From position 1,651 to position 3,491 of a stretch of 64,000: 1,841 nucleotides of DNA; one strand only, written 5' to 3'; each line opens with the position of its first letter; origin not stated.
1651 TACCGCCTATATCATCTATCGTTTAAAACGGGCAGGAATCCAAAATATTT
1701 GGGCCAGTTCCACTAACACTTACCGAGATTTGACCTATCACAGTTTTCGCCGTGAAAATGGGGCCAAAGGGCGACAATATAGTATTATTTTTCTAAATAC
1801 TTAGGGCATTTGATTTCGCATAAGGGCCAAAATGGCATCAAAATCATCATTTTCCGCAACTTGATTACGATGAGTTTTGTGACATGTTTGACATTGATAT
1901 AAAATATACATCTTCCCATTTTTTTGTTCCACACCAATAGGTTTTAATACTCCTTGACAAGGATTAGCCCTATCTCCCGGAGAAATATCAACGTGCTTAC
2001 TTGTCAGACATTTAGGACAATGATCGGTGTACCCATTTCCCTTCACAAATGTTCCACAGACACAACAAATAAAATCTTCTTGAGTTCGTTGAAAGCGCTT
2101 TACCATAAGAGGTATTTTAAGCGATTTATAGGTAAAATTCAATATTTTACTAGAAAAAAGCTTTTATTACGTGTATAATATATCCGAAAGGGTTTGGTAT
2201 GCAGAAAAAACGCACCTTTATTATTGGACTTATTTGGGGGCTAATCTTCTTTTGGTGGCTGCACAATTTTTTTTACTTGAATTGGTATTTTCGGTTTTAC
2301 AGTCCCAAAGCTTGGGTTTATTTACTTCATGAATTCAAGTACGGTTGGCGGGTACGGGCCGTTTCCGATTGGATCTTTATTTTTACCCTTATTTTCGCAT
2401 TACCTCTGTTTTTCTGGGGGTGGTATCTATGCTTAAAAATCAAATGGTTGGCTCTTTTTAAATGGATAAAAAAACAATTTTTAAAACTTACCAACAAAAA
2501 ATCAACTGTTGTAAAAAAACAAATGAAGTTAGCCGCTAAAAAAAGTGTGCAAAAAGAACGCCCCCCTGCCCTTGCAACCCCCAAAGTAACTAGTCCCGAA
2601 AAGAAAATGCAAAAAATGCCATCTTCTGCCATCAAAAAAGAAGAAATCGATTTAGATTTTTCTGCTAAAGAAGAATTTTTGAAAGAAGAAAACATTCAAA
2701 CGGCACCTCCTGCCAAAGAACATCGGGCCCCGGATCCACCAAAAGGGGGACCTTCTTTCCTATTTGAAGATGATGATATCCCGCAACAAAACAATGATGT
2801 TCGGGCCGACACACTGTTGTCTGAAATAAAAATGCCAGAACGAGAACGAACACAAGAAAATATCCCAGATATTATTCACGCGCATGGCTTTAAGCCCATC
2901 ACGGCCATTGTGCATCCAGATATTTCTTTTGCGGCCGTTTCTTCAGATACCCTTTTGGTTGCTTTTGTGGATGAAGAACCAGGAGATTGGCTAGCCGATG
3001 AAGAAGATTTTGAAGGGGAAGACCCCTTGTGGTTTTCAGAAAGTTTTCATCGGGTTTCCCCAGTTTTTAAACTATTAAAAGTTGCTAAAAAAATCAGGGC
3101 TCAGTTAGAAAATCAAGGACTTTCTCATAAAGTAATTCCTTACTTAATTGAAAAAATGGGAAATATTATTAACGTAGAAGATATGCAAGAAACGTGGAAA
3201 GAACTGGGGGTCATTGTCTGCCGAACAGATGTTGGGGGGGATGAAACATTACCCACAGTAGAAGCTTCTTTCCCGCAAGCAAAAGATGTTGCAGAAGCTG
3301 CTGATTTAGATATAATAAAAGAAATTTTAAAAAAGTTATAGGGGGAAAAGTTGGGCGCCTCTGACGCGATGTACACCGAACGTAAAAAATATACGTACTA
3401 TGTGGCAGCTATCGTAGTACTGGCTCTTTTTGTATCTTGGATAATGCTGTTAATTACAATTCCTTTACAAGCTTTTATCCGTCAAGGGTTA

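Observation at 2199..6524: Orphan virD4 coupling-protein operon with three uncharacterised partners, including a SUKH-like immunity-type gene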

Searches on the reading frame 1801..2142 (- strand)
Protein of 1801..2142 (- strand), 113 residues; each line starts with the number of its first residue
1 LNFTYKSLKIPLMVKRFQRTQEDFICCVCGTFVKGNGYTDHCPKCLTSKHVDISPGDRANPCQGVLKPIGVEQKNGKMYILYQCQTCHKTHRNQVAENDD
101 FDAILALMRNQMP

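Call 5: search_protein_families(library=ncbifam, proteins=[window:1801-2142:-], max_evalue=0.1)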
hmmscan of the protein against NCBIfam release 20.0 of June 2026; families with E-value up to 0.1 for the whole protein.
window:1801-2142:- (113 aa): 2 families
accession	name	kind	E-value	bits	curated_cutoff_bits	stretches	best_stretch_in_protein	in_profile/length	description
NF045783.1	Nigrythrn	equivalog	0.055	13.6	340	0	22-50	170-197/202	nigerythrin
NF045767.1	RuberyRbr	equivalog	0.068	13.2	200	0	17-49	151-184/194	rubrerythrin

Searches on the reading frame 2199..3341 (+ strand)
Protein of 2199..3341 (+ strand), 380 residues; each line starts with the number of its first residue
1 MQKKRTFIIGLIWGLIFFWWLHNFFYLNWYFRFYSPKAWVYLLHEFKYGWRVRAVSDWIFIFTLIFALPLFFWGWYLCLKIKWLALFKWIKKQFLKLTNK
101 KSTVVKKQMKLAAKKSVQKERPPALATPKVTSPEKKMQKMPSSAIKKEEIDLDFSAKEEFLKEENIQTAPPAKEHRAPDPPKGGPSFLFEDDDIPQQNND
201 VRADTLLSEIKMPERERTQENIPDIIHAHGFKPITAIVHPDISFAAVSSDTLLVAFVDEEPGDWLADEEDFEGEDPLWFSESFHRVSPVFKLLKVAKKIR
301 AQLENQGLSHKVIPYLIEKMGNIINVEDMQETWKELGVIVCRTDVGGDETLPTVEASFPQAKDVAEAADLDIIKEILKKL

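Call 4: search_protein_families(library=pfam, proteins=[window:2199-3341:+], max_evalue=1)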
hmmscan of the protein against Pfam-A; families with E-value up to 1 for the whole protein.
window:2199-3341:+ (380 aa): 1 family
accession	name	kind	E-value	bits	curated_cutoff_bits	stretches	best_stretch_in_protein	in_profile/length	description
PF23329.3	EF_HAND_1_PLCG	-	0.079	13.4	23.9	1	88-118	11-42/70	PLCG EF-hand motif 1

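Call 5: search_protein_families(library=ncbifam, proteins=[window:2199-3341:+], max_evalue=0.1)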
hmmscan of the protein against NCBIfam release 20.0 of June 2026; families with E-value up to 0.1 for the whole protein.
window:2199-3341:+ (380 aa): 0 families

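Call 19: find_homologous_proteins(query=window:2199-3341:+, max_evalue=0.001)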
Query window:2199-3341:+ (380 aa): 501 proteins with E <= 0.001 among 4306 candidates; the best 120 are listed.
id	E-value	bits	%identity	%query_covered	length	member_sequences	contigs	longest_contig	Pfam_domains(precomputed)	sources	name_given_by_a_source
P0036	1.6e-256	869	100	100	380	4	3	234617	-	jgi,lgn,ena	-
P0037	5.5e-134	465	57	99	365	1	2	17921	-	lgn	-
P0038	1.0e-111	392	56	87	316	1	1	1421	-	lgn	-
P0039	4.3e-83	298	43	98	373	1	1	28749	-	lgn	-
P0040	5.4e-80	288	44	98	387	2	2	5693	-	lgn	-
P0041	3.0e-77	278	43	98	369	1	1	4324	-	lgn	-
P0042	4.5e-75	271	41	98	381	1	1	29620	-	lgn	-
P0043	2.6e-73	266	36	99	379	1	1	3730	-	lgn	-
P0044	1.2e-71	260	40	98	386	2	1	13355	-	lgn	-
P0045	1.3e-71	260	40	98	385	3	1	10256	-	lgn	-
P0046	3.5e-71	258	39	98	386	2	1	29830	-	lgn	-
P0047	5.4e-70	255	35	98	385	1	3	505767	-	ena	-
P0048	2.1e-69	253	37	99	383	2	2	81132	-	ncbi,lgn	-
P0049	4.4e-69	252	40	98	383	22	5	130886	-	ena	-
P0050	1.4e-68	250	39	98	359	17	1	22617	-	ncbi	-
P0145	3.2e-40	157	41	42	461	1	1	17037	-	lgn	-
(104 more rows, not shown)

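Call 23: search_protein_families(library=pfam, alignment_id=A2, max_evalue=0.1)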
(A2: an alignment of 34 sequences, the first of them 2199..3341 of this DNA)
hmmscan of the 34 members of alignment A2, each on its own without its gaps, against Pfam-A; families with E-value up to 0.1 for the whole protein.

A. member 1, window:2199-3341:+ (380 aa): 1 family
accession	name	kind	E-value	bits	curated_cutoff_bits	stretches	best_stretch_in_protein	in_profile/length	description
PF23329.3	EF_HAND_1_PLCG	-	0.079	13.4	23.9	0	88-118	11-42/70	PLCG EF-hand motif 1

B. families by the number of members that match (of 34 scanned): 12 families
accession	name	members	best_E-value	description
PF08378.17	NERD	11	0.0004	Nuclease-related domain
PF14626.12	RNase_Zc3h12a_2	1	0.0028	Zc3h12a-like Ribonuclease NYN domain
PF03353.20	Lin-8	1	0.0033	Ras-mediated vulval-induction antagonist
PF19529.4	DUF6057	1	0.0081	Family of unknown function (DUF6057)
PF25725.1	crAss_CARG1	1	0.0085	Crassvirus cargo protein 1 domain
PF18938.6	aRib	1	0.018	Atypical Rib domain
PF11862.13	DUF3382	1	0.031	Domain of unknown function (DUF3382)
PF00905.27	Transpeptidase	1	0.032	Penicillin binding protein transpeptidase domain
PF16857.10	RNA_pol_inhib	1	0.048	RNA polymerase inhibitor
PF12519.14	MDM10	1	0.059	Mitochondrial distribution and morphology protein 10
PF23329.3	EF_HAND_1_PLCG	1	0.079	PLCG EF-hand motif 1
PF21744.3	BAHCC1-like_Tudor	1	0.093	BAHCC1-like, Tudor domain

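Call 32: predict_structure(alignment_id=A2)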
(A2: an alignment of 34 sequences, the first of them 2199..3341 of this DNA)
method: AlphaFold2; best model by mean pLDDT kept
length: 380 residues; sequences in the alignment: 34
mean_pLDDT: 80.5   pTM: 0.52
mean pLDDT of the five models: 80.5, 80.0, 80.0, 79.5, 78.7
residues with pLDDT >= 90: 235; 70-90: 38; 50-70: 28; < 50: 79
segments of 3 or more residues with pLDDT < 50: 111-114, 116-121, 124-149, 155-169, 171-191, 195-198
pLDDT, mean of each block of 10 residues (from residue 1): 92 97 96 96 93 91 96 96 94 89 53 48 47 41 42 40 37 45 45 50 72 80 96 92 97 97 94 92 95 98 98 97 95 97 83 96 97 96
secondary structure, 60 per line:
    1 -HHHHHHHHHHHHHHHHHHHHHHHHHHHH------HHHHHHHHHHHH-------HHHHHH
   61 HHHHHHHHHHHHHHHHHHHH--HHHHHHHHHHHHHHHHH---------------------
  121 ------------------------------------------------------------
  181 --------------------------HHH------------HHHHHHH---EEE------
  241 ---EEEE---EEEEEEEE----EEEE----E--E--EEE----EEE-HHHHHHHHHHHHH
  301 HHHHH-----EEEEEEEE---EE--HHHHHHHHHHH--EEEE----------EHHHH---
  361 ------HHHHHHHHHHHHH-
elements in order: H2-29 H36-47 H55-80 H83-99 H222-228 E232-234 E244-247 E251-258 E263-266 E277-279 E284-286 H288-305 E311-318 H326-336 E339-342 H354-357 H367-379

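Call 80: search_protein_families(library=padloc, proteins=[window:2199-3341:+], max_evalue=0.01)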
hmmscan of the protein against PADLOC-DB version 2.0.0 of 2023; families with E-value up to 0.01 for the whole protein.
window:2199-3341:+ (380 aa): 0 families

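Call 82: find_encoding_contigs(protein=P0145, flank=8000, max_places=2)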
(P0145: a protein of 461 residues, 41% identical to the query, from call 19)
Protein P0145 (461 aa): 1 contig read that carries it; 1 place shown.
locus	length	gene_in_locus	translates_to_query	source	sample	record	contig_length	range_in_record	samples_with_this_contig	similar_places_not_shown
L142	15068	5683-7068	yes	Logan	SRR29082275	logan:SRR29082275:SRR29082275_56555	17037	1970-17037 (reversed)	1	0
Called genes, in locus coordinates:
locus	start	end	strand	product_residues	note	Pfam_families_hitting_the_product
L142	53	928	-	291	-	PF04542:Sigma70_r2, PF04545:Sigma70_r4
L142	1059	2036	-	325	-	PF01479:S4 (weak), PF00849:PseudoU_synth_2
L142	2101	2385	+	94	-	-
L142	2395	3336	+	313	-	-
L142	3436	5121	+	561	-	-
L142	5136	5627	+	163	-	-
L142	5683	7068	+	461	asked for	-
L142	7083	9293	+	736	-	PF02534:T4SS-DNA_transf, PF10412:TrwB_AAD_bind, PF12696:TraG-D_C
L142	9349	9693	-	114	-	PF01187:MIF (weak)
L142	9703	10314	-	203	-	-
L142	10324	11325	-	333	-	-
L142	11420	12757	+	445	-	PF01134:GIDA, PF01266:DAO (faint), PF13450:NAD_binding_8 (weak)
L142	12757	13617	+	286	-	PF00494:SQS_PSY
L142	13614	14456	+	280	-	PF00494:SQS_PSY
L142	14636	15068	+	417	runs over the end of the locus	PF00675:Peptidase_M16, PF05193:Peptidase_M16_C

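Call 83: find_encoding_contigs(protein=P0036, flank=10000, max_places=2)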
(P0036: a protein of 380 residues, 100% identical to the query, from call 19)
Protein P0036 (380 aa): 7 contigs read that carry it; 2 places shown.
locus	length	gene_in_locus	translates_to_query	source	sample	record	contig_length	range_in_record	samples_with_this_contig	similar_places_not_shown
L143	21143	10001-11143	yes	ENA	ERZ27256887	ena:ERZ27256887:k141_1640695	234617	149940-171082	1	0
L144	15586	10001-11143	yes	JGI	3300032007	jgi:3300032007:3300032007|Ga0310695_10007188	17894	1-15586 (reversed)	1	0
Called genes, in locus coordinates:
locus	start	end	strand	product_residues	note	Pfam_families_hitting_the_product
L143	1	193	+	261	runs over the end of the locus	-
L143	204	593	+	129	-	PF00072:Response_reg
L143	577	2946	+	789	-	PF20437:LonC_helical, PF13654:AAA_32, PF20436:LonB_AAA-LID, PF05362:Lon_C (weak)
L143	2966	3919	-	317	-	PF00535:Glycos_transf_2, PF10111:Glyco_tranf_2_2, PF13641:Glyco_tranf_2_3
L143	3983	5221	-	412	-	PF00768:Peptidase_S11, PF13354:Beta-lactamase2, PF05036:SPOR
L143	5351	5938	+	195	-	PF18306:LDcluster4, PF03641:Lysine_decarbox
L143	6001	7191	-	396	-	PF00009:GTP_EFTU, PF03144:GTP_EFTU_D2, PF03143:GTP_EFTU_D3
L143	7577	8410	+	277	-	PF01790:LGT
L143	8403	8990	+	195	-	PF09835:DUF2062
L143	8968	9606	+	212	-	PF02578:Cu-oxidase_4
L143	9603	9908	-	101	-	PF12647:RNHCP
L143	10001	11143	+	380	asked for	-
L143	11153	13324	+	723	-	PF02534:T4SS-DNA_transf, PF10412:TrwB_AAD_bind, PF12696:TraG-D_C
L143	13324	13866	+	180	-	-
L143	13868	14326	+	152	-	-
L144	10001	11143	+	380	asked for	-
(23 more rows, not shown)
